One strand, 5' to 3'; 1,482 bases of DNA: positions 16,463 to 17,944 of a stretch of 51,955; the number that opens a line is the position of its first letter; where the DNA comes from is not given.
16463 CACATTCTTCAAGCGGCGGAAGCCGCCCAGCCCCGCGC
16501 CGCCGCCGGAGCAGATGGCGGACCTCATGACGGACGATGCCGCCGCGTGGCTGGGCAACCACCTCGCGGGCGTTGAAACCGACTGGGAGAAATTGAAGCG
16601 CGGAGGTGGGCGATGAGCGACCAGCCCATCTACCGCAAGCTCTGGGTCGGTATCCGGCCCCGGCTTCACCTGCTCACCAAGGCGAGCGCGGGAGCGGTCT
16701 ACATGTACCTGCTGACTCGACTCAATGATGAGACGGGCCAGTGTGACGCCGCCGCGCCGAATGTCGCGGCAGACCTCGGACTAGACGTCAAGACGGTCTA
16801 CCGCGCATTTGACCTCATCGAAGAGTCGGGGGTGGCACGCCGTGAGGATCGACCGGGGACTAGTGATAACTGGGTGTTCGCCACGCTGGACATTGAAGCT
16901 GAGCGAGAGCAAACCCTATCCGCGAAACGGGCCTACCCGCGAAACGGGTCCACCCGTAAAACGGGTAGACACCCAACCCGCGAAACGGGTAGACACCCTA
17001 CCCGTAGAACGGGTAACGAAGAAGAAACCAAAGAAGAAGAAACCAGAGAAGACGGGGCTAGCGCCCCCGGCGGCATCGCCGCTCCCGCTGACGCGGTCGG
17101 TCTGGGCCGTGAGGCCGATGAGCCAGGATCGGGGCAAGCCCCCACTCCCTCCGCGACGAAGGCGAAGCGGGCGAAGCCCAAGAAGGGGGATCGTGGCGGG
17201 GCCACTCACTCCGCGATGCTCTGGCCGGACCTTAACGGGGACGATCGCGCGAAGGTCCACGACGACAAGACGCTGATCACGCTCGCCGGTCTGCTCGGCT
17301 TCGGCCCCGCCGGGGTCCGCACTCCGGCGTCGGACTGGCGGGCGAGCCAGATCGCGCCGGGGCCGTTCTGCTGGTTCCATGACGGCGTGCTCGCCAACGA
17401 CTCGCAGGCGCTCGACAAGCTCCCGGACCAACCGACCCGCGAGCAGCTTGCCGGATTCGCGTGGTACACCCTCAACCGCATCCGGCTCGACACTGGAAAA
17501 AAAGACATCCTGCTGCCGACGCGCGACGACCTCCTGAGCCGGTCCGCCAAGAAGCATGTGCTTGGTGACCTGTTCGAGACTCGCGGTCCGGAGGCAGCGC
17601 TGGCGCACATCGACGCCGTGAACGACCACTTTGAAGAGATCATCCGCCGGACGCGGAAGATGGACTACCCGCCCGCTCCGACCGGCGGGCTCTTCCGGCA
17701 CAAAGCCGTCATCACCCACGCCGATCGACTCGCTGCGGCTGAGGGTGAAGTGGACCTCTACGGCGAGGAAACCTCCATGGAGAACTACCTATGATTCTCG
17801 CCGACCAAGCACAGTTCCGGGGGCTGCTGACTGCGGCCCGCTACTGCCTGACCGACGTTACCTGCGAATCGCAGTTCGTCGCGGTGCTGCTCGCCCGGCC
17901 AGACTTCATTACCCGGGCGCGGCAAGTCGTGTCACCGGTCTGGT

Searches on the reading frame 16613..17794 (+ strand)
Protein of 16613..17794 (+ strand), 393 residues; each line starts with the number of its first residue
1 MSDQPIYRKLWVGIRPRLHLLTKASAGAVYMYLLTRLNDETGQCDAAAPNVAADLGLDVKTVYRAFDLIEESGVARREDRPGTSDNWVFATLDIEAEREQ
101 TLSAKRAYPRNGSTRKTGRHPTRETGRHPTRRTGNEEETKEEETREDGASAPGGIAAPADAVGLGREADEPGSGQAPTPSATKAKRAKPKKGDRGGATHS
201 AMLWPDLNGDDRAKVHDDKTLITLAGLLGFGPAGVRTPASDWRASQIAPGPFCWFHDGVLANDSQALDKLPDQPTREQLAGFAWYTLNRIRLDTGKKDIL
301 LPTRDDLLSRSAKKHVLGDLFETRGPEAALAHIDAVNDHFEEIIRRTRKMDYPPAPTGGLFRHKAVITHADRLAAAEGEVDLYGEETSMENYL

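Call 8: search_protein_families(library=pfam, proteins=[window:16613-17794:+], max_evalue=0.001)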
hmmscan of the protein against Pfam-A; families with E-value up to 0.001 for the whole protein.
window:16613-17794:+ (393 aa): 0 families

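Call 10: search_protein_families(library=padloc, proteins=[window:16613-17794:+], max_evalue=0.001)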
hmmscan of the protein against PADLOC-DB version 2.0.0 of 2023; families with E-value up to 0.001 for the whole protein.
window:16613-17794:+ (393 aa): 0 families

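Call 93: search_protein_families(library=pfam, proteins=[window:16613-17794:+], max_evalue=0.01)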
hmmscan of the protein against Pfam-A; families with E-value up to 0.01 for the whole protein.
window:16613-17794:+ (393 aa): 1 family
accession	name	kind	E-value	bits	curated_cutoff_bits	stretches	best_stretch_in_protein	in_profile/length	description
PF13730.12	HTH_36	-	0.0015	18.7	25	1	28-73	9-53/55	Helix-turn-helix domain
